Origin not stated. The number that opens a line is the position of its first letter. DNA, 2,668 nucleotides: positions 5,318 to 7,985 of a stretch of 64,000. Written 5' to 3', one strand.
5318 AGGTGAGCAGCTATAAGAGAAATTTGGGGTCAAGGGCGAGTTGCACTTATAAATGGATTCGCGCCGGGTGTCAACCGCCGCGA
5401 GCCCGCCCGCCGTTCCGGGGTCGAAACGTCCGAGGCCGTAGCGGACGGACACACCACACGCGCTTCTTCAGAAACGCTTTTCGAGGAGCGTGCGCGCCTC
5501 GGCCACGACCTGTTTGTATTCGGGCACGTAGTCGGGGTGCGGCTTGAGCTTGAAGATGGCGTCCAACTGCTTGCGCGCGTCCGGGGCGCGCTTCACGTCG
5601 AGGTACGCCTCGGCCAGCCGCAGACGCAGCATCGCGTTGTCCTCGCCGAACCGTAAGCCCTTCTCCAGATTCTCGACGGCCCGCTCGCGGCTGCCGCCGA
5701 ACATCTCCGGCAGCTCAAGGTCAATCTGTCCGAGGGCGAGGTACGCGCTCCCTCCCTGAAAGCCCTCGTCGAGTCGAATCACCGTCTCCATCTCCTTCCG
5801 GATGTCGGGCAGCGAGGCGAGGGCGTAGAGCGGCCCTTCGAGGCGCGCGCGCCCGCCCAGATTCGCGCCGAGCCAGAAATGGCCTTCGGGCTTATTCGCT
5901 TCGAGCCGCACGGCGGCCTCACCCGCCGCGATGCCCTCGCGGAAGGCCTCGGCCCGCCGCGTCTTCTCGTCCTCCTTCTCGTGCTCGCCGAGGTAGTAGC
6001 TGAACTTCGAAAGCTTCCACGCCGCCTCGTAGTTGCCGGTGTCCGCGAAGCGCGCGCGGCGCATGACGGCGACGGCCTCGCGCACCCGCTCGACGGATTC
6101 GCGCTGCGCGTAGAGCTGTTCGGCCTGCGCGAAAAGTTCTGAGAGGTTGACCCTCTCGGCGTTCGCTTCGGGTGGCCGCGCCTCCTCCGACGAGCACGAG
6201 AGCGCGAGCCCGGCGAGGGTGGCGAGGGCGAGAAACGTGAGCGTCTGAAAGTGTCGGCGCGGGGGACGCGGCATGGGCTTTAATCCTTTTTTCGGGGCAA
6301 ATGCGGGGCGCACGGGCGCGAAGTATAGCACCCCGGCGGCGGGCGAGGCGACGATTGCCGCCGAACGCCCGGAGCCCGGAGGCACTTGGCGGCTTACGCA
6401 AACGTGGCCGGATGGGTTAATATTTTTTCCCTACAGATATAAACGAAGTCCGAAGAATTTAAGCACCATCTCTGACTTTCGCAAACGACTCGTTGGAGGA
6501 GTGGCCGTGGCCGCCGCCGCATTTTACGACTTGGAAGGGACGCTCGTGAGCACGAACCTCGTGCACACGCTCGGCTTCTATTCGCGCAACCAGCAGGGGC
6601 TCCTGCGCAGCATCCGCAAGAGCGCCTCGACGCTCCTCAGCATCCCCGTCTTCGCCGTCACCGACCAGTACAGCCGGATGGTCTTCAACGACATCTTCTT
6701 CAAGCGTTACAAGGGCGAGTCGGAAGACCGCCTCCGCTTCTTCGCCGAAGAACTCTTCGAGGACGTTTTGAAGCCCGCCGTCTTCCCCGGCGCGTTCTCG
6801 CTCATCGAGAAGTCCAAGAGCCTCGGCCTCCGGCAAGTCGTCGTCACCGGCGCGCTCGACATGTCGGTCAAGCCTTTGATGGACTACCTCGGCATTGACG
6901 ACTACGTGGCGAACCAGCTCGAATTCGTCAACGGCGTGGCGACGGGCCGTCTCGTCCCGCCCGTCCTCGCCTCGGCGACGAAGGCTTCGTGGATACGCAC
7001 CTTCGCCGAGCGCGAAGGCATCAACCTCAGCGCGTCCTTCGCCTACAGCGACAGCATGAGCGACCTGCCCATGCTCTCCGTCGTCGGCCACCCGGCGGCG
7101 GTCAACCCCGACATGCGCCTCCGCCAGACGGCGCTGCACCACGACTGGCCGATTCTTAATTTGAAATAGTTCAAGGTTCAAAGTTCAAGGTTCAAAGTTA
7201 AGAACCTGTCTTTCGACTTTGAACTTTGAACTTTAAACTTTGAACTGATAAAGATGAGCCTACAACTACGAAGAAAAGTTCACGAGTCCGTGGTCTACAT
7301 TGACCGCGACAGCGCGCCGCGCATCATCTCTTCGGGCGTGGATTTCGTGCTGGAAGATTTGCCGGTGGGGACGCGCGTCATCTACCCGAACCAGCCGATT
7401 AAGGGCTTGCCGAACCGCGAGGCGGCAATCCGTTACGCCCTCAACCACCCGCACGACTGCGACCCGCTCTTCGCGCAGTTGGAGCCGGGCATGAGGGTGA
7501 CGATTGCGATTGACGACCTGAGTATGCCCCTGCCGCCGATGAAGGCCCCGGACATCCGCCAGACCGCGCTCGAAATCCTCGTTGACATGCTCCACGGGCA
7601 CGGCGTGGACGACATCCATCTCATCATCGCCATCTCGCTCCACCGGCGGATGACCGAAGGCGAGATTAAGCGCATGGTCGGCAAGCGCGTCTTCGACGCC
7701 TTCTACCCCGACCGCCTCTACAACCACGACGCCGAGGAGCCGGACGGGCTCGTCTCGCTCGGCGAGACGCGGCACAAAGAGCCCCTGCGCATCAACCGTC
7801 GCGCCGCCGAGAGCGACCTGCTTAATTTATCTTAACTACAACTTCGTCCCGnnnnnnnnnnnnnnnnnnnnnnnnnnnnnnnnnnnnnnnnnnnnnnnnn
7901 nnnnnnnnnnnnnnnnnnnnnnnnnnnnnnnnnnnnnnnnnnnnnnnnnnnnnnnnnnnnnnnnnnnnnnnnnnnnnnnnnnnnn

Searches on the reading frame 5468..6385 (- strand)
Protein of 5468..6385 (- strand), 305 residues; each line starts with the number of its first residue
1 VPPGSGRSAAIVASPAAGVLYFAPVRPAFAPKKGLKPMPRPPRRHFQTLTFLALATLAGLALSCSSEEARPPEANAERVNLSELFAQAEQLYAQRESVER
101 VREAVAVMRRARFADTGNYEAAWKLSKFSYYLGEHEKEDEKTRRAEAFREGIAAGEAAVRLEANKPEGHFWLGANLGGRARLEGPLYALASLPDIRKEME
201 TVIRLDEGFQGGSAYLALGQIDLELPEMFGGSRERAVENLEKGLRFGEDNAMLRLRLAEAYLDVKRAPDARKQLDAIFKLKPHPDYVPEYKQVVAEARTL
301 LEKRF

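Call 69: search_protein_families(library=pfam, proteins=[window:5468-6385:-], max_evalue=0.00001)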
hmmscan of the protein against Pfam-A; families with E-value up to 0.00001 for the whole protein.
window:5468-6385:- (305 aa): 1 family
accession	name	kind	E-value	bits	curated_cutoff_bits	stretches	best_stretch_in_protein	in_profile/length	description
PF16811.11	TAtT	-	2.1e-09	37.5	26.5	1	167-262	117-214/263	TRAP transporter T-component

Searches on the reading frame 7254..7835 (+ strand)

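Call 69: search_protein_families(library=pfam, proteins=[window:7254-7835:+], max_evalue=0.00001)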
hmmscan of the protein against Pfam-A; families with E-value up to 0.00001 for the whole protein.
window:7254-7835:+ (193 aa): 1 family
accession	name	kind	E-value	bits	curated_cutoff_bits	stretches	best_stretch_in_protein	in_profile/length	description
PF09861.14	Lar_N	-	1.5e-28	99.8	23.3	1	42-190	18-157/204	Lactate racemase N-terminal domain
